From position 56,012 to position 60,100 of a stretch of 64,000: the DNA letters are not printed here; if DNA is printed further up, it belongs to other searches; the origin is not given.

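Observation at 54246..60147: Defence cluster: R-M pair plus a 1262-aa nuclease-STAND-repeat protein (Avs-like) with overlapping Xis-like HTH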

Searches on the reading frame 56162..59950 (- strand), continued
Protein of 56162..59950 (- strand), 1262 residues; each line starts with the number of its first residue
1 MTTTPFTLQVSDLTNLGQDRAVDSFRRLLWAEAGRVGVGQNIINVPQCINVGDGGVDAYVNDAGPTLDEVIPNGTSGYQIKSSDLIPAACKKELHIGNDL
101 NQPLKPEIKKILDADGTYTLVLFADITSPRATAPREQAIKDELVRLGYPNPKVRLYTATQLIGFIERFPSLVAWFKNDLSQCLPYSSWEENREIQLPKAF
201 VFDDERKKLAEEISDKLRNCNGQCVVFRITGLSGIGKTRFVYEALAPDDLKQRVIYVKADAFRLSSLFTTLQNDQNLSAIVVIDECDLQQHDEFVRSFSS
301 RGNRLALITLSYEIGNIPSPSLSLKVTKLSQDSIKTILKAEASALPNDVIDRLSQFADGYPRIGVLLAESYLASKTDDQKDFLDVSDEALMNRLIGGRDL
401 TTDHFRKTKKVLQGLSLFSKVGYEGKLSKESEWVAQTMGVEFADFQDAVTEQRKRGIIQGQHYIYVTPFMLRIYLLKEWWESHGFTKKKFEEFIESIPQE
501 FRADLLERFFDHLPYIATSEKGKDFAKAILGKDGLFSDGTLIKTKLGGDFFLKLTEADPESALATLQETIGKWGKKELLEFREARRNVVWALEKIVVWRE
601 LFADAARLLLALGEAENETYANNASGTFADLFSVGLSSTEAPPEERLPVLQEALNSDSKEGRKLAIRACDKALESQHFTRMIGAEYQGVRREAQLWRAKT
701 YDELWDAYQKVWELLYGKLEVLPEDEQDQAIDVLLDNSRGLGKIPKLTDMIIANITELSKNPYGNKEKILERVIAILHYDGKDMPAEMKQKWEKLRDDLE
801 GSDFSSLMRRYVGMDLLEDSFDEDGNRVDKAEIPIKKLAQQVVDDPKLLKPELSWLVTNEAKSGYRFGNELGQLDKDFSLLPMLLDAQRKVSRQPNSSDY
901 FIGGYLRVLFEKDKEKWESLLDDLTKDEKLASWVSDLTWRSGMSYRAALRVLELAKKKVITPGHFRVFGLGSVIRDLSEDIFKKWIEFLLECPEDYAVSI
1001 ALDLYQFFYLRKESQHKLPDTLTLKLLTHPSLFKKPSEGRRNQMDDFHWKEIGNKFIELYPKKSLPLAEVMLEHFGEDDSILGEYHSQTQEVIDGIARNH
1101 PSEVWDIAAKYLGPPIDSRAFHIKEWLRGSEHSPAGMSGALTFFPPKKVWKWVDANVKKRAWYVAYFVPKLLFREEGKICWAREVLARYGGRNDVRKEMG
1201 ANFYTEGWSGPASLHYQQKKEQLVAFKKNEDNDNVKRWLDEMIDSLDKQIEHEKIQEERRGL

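Call 30: search_protein_families(library=padloc, proteins=[L003:9906-10349:+, L001:9754-10653:+, L001:5429-5623:+, L005:5654-5821:+, L005:10092-10343:-, L001:5141-5377:-], max_evalue=0.1)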
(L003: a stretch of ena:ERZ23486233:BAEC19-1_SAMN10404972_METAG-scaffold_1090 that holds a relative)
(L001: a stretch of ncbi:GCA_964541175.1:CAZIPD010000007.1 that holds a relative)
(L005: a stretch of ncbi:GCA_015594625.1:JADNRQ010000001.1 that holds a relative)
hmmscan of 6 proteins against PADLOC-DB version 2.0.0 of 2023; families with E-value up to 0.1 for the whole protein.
L003:9906-10349:+ (147 aa): 0 families

L001:9754-10653:+ (299 aa): 0 families

L001:5429-5623:+ (64 aa): 3 families
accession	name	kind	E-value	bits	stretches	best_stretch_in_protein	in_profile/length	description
PDLC04133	mad1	-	6.3e-11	40.4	1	11-59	5-51/60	mads_1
PDLC03348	MTase_II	-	0.00067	16.3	1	3-41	2-41/727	Type II methyltransferase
PDLC03693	HEase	-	0.01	13.1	1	12-37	276-301/313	homing endonuclease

L005:5654-5821:+ (55 aa): 1 family
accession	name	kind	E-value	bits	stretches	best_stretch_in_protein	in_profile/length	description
PDLC01457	WYL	-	8.9e-05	20.2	1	15-51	5-38/229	"CAS-I,CAS-II,CAS-III,CAS-IV,CAS-V,CAS-VI; associated_signaling"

L005:10092-10343:- (83 aa): 0 families

L001:5141-5377:- (78 aa): 0 families

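Call 36: find_related_loci(query=A1, collection=genome_contigs, flank=5000)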
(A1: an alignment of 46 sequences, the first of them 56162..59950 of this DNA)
Query A1 (1262 aa) in genome_contigs; peptide patterns used: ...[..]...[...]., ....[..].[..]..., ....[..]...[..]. (x = any residue, [..] = any of these).
599 stretches matched a pattern (row limit reached: there are more); 103 encode a relative of the query (tblastn E <= 1e-3); the best 80 are kept; 80 distinct loci.
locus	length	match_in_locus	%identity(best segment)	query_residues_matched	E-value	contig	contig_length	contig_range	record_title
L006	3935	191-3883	60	4-1234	0e+0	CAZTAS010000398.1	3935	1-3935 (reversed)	MAG TPA_asm: uncultured Thermodesulfobacteriota bacterium isolate SRP323688_co1_150 genome assembly, contig: NODE_30488_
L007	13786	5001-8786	87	1-1262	0e+0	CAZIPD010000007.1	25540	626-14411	MAG TPA_asm: uncultured Pseudomonadales bacterium isolate SRP062349_co2_3 genome assembly, contig: NODE_1050_length_2554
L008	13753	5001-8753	48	2-1262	0e+0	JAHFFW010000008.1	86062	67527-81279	MAG: Candidatus Omnitrophota bacterium isolate nzgw300 NODE_51_length_86063_cov_6.642061, whole genome shotgun sequence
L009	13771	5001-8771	54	6-1261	0e+0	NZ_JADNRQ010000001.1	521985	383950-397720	Desulfallas sp. Bu1-1 NODE_1_length_521985_cov_51.451464, whole genome shotgun sequence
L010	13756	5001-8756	45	6-1261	0e+0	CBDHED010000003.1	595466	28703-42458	MAG: Dehalococcoidia bacterium isolate a564f895-d268-4ede-b5bb-8ec45e4dc2fc genome assembly, contig: contig_3, whole gen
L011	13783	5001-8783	46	4-1262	0e+0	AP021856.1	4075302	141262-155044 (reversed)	Candidatus Brocadia pituitae DNA, complete genome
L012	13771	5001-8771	46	1-1261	0e+0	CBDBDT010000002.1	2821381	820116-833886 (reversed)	MAG: Dehalococcoidia bacterium isolate a89fab70-b9e1-494d-bd9e-b94e8a784799 genome assembly, contig: contig_2, whole gen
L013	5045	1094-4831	46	4-1247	0e+0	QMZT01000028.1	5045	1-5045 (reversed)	MAG: Candidatus Aenigmatarchaeota archaeon isolate B55_G9 B55_Guay9_scaffold_32070, whole genome shotgun sequence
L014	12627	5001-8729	43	6-1259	0e+0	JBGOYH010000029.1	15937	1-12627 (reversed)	MAG: Candidatus Bathyarchaeia archaeon isolate OBJ_0618_130150_48 k141_1442391_length_15937_cov_36.9676, whole genome sh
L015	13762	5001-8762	43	1-1261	0e+0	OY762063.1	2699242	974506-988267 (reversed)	MAG: Dehalococcoidia bacterium isolate 5405c63e-44e1-4988-9b68-fe709a885d54 genome assembly, chromosome: 1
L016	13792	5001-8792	43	4-1262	0e+0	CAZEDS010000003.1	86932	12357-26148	MAG TPA_asm: uncultured Candidatus Saccharibacteria bacterium isolate SRP192515_co2_20 genome assembly, contig: NODE_148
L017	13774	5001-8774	43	4-1262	0e+0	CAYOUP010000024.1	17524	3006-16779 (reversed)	MAG TPA_asm: uncultured Hyphomicrobiaceae bacterium isolate SRP214966_co2_326 genome assembly, contig: NODE_4807_length_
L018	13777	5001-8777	42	4-1261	0e+0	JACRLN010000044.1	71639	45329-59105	MAG: Nitrospirae bacterium isolate NC_groundwater_1882_Pr3_B-0.1um_42_111 SR2-18-B1_coassembly_256935, whole genome shot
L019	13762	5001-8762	42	4-1259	0e+0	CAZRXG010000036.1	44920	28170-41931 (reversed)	MAG TPA_asm: uncultured Anaerolineae bacterium isolate binchicken_co178_148 genome assembly, contig: NODE_1339_length_44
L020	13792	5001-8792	41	4-1259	0e+0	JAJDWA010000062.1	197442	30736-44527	MAG: Candidatus Poribacteria bacterium isolate jk18x22bins.76 k141_791918, whole genome shotgun sequence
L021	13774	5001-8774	42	4-1259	0e+0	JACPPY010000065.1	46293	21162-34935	MAG: Chloroflexi bacterium isolate NC_groundwater_639_Ag_B-0.1um_56_35 B_1_S1_Biohub_coassembly_k141_3445847, whole geno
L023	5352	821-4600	39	6-1262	0e+0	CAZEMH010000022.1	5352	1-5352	MAG TPA_asm: uncultured Candidatus Saccharibacteria bacterium isolate binchicken_co184_372 genome assembly, contig: NODE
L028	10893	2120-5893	42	2-1259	0e+0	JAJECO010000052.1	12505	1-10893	MAG: Candidatus Poribacteria bacterium isolate jk18xAbins.25 k141_918639, whole genome shotgun sequence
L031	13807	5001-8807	40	6-1260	0e+0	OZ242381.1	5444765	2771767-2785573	MAG: Candidatus Poribacteria bacterium isolate 80d8d026-9b84-4ba5-a38a-fc23128cda22 genome assembly, chromosome: 1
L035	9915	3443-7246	40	4-1260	0e+0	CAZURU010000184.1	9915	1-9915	MAG TPA_asm: uncultured bacterium isolate SRP109090_co2_4 genome assembly, contig: NODE_10395_length_9915_cov_8.493306,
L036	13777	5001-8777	41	4-1259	0e+0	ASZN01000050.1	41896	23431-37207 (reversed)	Candidatus Poribacteria bacterium WGA-3G POR3G_contig_50.51_C, whole genome shotgun sequence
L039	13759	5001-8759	40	4-1259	0e+0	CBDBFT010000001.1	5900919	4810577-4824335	MAG: Candidatus Poribacteria bacterium isolate 1793e3cd-57e7-4349-b6cf-f1c25c3b8095 genome assembly, contig: contig_1, w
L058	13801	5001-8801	40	4-1260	0e+0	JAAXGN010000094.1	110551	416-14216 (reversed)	MAG: Candidatus Poribacteria bacterium isolate Plut_88864 filtered_Plut_88864_genomic_contig_4465, whole genome shotgun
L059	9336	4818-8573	40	6-1262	0e+0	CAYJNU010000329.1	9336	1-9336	MAG TPA_asm: uncultured Verrucomicrobiota bacterium isolate ERP124720_co1_187 genome assembly, contig: NODE_8453_length_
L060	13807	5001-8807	41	4-1260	0e+0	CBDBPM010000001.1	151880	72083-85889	MAG: Candidatus Poribacteria bacterium isolate 2ce76e30-9b7a-4682-b141-86baa08e5e2a genome assembly, contig: contig_1, w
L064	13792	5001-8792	34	4-1259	0e+0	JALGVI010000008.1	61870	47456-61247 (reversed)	MAG: Candidatus Helarchaeota archaeon isolate Meg19_1012_Bin_504 Meg19_1012_Bin_504_scaffold_867, whole genome shotgun s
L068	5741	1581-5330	33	6-1259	0e+0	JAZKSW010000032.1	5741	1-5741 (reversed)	MAG: Candidatus Paceibacterota bacterium isolate NA-5cm_bin.13 NODE_4465_length_5741_cov_4.450229, whole genome shotgun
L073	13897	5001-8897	35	6-1262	0e+0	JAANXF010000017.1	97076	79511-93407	MAG: Methanonatronarchaeales archaeon isolate SuakinDeep_MAG71_5 MAG715_17, whole genome shotgun sequence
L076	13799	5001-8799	44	7-1260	0e+0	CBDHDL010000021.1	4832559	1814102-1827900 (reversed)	MAG: Candidatus Poribacteria bacterium isolate 20da9595-a677-4a4b-9313-254fbc54331e genome assembly, contig: contig_21,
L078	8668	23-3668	35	48-1262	0e+0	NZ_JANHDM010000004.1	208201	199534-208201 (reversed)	Halorubrum rubrum strain YC87 Scaffold4_1, whole genome shotgun sequence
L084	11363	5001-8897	34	1-1262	0e+0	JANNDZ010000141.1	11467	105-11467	MAG: Pseudanabaena sp. OTE_75_metabat_487_sub OTE_75_k141_519705, whole genome shotgun sequence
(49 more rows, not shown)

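Call 44: predict_structure(alignment_id=A3)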
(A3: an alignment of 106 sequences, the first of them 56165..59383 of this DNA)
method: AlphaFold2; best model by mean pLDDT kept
length: 1073 residues; sequences in the alignment: 106
mean_pLDDT: 89.2   pTM: 0.71
mean pLDDT of the five models: 89.2, 88.7, 88.0, 87.4, 86.8
residues with pLDDT >= 90: 673; 70-90: 359; 50-70: 36; < 50: 5
segments of 3 or more residues with pLDDT < 50: none
pLDDT, mean of each block of 10 residues (from residue 1): 66 84 92 89 80 90 89 82 89 86 88 91 73 86 87 83 85 82 63 68 79 85 93 91 94 94 87 87 88 88 93 92 87 91 89 92 93 95 92 92 94 97 91 86 88 95 95 96 85 69 86 92 96 94 95 91 95 90 93 89 94 93 92 83 93 94 93 94 94 94 88 95 95 94 93 93 95 91 83 96 93 93 83 96 86 86 95 94 90 77 94 95 83 91 82 94 93 93 86 95 95 83 86 93 95 95 89 65
secondary structure, 60 per line:
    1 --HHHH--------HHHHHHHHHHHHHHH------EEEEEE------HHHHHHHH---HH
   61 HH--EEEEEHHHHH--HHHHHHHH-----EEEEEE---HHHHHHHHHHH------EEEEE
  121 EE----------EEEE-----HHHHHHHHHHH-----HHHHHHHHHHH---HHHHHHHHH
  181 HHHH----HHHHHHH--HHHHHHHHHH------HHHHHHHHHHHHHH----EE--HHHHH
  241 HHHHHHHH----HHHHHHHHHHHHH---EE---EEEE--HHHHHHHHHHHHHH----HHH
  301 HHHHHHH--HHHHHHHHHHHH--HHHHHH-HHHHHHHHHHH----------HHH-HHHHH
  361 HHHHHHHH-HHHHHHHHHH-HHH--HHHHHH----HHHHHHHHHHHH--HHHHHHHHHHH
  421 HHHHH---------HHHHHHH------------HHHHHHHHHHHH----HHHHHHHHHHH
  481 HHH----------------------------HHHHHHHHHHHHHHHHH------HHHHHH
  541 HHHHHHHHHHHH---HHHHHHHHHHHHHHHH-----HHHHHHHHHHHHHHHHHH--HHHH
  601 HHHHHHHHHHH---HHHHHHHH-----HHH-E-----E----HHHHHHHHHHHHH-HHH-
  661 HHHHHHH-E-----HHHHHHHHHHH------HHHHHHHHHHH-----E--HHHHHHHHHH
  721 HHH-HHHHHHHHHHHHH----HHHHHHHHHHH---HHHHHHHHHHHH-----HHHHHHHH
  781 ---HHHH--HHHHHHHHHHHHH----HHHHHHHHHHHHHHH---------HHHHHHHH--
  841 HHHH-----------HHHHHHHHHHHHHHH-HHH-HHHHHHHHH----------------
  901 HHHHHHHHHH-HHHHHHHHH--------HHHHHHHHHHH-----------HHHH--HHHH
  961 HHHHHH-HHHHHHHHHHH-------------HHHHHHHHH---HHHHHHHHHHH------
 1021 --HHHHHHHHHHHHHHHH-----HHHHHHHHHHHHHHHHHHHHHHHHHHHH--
elements in order (helices of 4 or more, strands of 3 or more residues): H3-6 H15-29 E36-41 H48-55 H59-62 E65-69 H70-74 H77-84 E90-95 H99-109 E116-122 E133-136 H142-152 H158-168 H172-184 H189-195 H198-207 H214-227 H236-248 H253-265 E274-277 H280-293 H298-307 H310-321 H324-329 H331-341 H356-368 H370-379 H386-391 H396-407 H410-425 H435-441 H454-465 H470-483 H512-528 H535-552 H556-571 H577-594 H597-611 H615-622 H643-655 H661-667 H675-685 H692-702 H711-723 H725-737 H742-752 H756-767 H773-780 H784-787 H790-802 H807-821 H831-838 H841-844 H856-870 H876-884 H901-910 H912-920 H929-939 H951-954 H957-966 H968-978 H992-1000 H1004-1014 H1023-1038 H1044-1071
